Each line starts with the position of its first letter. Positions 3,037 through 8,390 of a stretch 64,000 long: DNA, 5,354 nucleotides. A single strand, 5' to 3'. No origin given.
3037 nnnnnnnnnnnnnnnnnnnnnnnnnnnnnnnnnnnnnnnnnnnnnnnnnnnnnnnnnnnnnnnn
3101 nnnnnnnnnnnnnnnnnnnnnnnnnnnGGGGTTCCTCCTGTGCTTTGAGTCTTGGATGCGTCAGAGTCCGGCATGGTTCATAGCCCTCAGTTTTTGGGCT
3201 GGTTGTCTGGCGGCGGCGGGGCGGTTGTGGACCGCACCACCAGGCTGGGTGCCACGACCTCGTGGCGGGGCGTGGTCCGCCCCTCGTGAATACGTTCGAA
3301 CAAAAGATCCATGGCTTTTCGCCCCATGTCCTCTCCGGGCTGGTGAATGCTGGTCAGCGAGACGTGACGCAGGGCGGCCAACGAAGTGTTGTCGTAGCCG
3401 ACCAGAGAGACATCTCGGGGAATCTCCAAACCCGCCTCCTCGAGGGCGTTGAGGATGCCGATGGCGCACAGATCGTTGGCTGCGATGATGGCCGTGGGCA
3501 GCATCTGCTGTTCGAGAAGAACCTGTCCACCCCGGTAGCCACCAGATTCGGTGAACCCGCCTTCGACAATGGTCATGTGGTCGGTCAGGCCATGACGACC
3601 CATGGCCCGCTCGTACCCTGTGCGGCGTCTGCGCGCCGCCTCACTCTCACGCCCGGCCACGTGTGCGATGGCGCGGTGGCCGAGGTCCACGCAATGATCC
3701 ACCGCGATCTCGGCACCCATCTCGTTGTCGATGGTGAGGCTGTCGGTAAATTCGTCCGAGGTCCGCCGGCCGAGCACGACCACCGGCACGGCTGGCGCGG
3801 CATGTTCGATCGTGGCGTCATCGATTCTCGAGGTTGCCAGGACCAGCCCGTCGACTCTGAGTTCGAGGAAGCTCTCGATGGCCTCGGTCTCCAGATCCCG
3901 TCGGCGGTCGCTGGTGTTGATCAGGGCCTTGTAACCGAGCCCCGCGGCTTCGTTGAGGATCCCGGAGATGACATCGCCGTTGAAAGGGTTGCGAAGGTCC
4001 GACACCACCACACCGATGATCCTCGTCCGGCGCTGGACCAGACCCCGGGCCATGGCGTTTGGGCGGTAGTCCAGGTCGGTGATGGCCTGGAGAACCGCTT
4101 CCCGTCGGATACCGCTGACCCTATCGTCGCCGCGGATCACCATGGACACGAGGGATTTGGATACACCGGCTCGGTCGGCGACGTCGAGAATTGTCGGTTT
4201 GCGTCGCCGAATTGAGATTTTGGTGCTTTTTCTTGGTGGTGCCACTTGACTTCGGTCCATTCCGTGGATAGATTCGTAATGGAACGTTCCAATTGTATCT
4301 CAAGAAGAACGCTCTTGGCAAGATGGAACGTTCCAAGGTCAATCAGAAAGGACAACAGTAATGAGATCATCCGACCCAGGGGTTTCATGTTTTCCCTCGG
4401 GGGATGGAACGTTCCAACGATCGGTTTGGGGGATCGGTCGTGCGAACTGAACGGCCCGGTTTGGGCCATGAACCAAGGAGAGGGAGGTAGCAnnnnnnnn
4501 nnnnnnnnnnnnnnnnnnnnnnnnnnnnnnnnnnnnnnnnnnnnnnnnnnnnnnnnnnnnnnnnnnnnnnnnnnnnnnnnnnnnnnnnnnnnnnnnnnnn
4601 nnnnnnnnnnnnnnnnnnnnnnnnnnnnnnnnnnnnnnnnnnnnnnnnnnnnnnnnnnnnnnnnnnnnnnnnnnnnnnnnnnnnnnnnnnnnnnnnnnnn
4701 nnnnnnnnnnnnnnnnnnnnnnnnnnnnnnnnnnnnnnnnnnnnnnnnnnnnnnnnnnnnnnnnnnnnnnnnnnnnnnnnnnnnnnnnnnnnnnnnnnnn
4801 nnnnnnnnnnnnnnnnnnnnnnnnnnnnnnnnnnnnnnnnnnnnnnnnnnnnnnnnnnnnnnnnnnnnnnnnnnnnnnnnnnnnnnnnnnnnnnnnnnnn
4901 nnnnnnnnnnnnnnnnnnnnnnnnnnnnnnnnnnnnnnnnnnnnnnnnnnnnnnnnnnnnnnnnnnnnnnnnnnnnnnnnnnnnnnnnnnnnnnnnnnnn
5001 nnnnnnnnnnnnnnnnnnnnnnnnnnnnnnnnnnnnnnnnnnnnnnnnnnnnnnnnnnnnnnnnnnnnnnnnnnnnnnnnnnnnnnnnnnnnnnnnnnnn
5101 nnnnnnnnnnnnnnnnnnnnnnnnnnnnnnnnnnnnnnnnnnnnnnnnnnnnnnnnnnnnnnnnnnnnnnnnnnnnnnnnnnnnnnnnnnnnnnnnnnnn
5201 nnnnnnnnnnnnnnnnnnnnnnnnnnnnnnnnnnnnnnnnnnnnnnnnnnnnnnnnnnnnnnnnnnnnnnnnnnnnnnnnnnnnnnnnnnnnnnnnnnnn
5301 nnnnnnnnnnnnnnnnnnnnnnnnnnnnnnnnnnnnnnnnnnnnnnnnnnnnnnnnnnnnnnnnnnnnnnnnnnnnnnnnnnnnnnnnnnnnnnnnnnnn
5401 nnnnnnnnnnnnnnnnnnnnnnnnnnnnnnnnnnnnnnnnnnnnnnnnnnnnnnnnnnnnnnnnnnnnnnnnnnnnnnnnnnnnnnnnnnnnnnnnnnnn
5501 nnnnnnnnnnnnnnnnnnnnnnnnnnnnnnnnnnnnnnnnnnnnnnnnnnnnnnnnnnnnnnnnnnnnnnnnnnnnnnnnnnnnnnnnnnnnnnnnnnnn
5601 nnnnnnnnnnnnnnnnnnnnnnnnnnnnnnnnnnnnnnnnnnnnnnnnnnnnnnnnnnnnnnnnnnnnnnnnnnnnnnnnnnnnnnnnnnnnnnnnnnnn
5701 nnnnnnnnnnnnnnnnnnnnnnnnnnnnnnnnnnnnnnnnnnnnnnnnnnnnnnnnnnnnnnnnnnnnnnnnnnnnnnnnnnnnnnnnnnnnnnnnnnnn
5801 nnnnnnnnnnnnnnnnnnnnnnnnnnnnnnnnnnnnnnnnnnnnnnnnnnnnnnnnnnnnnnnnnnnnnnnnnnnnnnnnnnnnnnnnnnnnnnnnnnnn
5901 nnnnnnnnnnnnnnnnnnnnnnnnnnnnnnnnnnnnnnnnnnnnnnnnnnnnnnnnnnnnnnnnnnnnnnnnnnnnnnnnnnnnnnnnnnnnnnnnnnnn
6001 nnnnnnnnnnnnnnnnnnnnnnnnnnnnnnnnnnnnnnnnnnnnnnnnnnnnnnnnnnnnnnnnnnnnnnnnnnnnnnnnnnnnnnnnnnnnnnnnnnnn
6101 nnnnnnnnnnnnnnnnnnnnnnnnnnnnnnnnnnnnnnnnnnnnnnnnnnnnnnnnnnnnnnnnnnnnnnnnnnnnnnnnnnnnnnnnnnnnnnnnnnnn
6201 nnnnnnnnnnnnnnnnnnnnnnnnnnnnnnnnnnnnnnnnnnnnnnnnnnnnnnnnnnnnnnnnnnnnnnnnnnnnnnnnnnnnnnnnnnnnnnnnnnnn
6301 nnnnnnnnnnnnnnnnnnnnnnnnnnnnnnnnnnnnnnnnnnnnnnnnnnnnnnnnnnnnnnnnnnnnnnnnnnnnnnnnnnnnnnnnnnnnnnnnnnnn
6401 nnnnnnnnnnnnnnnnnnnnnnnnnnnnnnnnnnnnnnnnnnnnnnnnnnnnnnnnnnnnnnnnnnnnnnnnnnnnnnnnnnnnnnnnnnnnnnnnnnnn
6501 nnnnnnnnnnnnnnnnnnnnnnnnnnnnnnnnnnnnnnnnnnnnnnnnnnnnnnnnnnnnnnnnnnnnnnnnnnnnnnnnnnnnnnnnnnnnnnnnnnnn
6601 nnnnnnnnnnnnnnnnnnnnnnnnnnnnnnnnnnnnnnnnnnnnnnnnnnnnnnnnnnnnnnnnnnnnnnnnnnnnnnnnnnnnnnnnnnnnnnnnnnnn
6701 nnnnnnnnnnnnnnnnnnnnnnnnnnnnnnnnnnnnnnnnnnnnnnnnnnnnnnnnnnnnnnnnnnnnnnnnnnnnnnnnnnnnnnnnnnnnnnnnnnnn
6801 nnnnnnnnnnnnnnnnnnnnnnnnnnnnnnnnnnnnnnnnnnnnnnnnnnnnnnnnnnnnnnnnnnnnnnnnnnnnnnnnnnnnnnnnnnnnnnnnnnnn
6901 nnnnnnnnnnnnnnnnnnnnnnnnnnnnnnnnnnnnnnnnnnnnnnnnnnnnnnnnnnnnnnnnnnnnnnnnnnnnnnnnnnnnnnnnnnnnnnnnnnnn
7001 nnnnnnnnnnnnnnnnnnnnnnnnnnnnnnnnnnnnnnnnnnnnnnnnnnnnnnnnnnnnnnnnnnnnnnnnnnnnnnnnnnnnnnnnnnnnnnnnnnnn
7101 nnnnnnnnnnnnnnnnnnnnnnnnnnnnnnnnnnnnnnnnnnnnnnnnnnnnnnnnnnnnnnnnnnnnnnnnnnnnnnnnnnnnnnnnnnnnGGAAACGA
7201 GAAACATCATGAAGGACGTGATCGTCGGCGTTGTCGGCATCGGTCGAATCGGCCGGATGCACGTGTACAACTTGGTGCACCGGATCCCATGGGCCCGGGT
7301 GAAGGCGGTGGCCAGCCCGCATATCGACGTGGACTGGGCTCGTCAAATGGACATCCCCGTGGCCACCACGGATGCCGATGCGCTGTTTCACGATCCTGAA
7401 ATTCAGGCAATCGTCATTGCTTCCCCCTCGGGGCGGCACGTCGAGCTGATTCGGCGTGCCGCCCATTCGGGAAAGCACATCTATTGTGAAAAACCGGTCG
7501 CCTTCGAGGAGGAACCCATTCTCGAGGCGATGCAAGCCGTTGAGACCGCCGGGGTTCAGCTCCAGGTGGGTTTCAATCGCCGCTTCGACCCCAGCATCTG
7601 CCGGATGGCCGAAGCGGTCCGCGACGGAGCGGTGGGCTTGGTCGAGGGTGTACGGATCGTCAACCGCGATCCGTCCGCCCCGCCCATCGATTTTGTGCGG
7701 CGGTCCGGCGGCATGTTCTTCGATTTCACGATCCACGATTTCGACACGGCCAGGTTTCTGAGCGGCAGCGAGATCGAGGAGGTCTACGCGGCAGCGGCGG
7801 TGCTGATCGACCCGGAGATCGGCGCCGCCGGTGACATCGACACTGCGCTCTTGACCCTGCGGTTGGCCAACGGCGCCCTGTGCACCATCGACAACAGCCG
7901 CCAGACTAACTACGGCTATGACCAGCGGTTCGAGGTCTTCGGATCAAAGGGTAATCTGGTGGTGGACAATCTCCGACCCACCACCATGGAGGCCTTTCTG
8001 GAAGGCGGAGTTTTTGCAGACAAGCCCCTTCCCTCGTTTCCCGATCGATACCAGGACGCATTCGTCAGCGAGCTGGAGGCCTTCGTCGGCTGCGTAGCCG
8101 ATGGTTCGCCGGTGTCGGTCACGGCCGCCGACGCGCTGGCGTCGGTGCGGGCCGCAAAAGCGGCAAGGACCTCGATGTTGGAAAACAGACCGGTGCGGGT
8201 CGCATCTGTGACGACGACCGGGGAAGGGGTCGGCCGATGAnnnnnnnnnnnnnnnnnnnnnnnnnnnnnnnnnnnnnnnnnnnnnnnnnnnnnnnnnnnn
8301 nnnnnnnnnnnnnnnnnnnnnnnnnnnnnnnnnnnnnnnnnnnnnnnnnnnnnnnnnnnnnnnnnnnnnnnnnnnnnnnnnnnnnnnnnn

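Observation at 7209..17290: Apparent complete Thermotoga-type (IolG-IolM-IolN-IolO-UxaE) oxidative inositol pathway instead of the classical IolCDEB route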

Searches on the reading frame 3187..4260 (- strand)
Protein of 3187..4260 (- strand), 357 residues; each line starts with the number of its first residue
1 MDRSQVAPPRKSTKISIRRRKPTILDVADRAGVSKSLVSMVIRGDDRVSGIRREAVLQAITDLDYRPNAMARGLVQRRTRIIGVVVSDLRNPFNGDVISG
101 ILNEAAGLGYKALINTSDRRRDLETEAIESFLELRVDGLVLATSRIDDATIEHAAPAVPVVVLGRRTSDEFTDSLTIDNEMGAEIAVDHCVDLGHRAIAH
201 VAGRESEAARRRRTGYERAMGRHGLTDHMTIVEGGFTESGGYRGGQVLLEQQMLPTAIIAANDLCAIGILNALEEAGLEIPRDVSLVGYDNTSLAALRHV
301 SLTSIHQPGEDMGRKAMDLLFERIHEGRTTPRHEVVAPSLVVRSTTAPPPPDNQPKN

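Call 11: search_protein_families(library=ncbifam, proteins=[window:3187-4260:-], max_evalue=1e-10)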
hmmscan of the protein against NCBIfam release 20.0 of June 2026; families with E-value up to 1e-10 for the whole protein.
window:3187-4260:- (357 aa): 18 families
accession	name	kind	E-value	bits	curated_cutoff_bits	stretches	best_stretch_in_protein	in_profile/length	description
NF047341.1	lactose_RbsR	equivalog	7.6e-69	232.5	382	1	21-347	2-329/331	ribose utilization transcriptional repressor RbsR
NF007743.0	PRK10423.1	equivalog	6.6e-61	206.2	531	1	23-345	3-329/330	ribose operon transcriptional repressor RbsR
NF007979.0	PRK10703.1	equivalog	2.2e-59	201.3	501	1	23-347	3-332/341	HTH-type transcriptional repressor PurR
NF008269.0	PRK11041.1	equivalog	2.4e-57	194.5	436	1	21-349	9-340/342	DNA-binding transcriptional regulator CytR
TIGR01481.1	ccpA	equivalog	8.7e-57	193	442.35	1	23-346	4-329/330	catabolite control protein A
NF007075.0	PRK09526.1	subfamily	8.7e-56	189.3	340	1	19-353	3-338/358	LacI family DNA-binding transcriptional regulator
NF008002.0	PRK10727.1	equivalog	8.7e-47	159.9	557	1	23-350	3-333/341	HTH-type transcriptional regulator GalR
NF007706.0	PRK10401.1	equivalog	4.7e-45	154.4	555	1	23-347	3-330/346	HTH-type transcriptional regulator GalS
NF051853.1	TransRegUriRCory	equivalog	3.8e-44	151.1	550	1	22-345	1-323/327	transcriptional regulator UriR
NF007449.0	PRK10014.1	subfamily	1.3e-42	146.1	310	1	19-343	4-341/342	Mal regulon transcriptional regulator MalI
NF052440.1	TransRegGNTRPSEAE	equivalog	6.2e-41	140.6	400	1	20-345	4-332/333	HTH-type transcriptional regulator GntR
TIGR02417.1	fruct_sucro_rep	subfamily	7.9e-35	120.6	389.55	1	23-343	1-326/327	D-fructose-responsive transcription factor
NF011563.0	PRK14987.1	equivalog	1.3e-33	116.7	433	1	18-332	2-317/331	gluconate operon transcriptional repressor GntR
NF008452.0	PRK11303.1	equivalog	1.1e-32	113.6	385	1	26-343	5-328/332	catabolite repressor/activator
NF047913.1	TransRegIdnR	equivalog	2.2e-32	112.7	500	1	20-329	4-314/331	DNA-binding transcriptional regulator IdnR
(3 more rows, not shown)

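Call 12: search_protein_families(library=pfam, proteins=[window:3187-4260:-], max_evalue=0.00001)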
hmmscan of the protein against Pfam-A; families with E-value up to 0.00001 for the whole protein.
window:3187-4260:- (357 aa): 4 families
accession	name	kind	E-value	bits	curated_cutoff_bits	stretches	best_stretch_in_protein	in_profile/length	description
PF13377.12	Peripla_BP_3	-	2.3e-40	138.9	26.5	1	187-346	1-167/167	Periplasmic binding protein-like domain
PF00532.27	Peripla_BP_1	-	3.8e-31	109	22.2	1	81-333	3-270/281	Periplasmic binding proteins and sugar binding domain of LacI family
PF00356.27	LacI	-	1.4e-13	50.8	27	1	23-68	1-46/46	Bacterial regulatory proteins, lacI family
PF13407.12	Peripla_BP_4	-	3.8e-11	43.5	35.1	1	82-322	1-252/258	Periplasmic binding protein domain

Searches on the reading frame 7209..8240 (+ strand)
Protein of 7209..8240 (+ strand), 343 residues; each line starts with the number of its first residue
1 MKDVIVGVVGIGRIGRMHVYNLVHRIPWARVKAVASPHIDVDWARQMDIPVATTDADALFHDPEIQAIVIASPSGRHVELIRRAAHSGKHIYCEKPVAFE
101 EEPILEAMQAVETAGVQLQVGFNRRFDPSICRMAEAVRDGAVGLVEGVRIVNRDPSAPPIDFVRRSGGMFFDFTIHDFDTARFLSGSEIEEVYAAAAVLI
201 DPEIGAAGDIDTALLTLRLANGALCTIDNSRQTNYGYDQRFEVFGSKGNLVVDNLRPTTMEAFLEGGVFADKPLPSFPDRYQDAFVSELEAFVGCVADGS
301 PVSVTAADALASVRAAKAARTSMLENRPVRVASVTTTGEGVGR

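Call 3: search_protein_families(library=pfam, proteins=[window:7209-8240:+])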
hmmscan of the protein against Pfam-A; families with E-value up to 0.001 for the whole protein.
window:7209-8240:+ (343 aa): 3 families
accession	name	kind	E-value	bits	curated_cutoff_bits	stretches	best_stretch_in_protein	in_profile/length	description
PF22725.1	GFO_IDH_MocA_C3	-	1.9e-26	92.9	27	1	132-250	3-123/124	GFO/IDH/MocA C-terminal domain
PF01408.29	GFO_IDH_MocA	-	3.5e-21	76.6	24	1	6-122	3-120/120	Oxidoreductase family, NAD-binding Rossmann fold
PF02894.22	GFO_IDH_MocA_C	-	1.9e-20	74.1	22.9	1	136-330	3-217/218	Oxidoreductase family, C-terminal alpha/beta domain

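Call 4: search_protein_families(library=ncbifam, proteins=[window:7209-8240:+])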
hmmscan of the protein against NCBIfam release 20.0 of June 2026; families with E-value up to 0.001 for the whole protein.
window:7209-8240:+ (343 aa): 9 families
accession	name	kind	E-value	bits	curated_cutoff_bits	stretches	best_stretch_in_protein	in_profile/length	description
TIGR04380.1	myo_inos_iolG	equivalog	1.4e-118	395.6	355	1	5-330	3-330/330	inositol 2-dehydrogenase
NF052679.1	InsChiInosDhIolG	equivalog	5.1e-27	94.8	540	1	5-310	4-306/343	bifunctional inositol 2-dehydrogenase/D-chiro-inositol 1-dehydrogenase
NF040723.1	UDP-GlcNAcDh_Arch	equivalog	7.3e-27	94.7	450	1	6-322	3-300/302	UDP-N-acetylglucosamine 3-dehydrogenase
NF052479.1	LevoglcsnDh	equivalog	2.3e-20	72.7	650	1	39-211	48-227/386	levoglucosan dehydrogenase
NF041392.1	XylDh_Gfo6_Halo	equivalog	1.7e-16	60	350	1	64-329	82-348/350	D-xylose 1-dehydrogenase Gfo6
NF058563.1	BT_2159_fam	equivalog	3.8e-16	59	650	1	6-196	3-194/350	disaccharide 3-dehydrogenase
NF008607.0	PRK11579.1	subfamily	9.5e-15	54.4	330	1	3-146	4-146/346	oxidoreductase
NF007574.0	PRK10206.1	equivalog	4.8e-08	32.4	352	1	48-180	49-182/345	oxidoreductase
NF058561.1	BT_2158_fam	equivalog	8.9e-06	24.5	750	1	58-151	88-183/487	glycoside 3-dehydrogenase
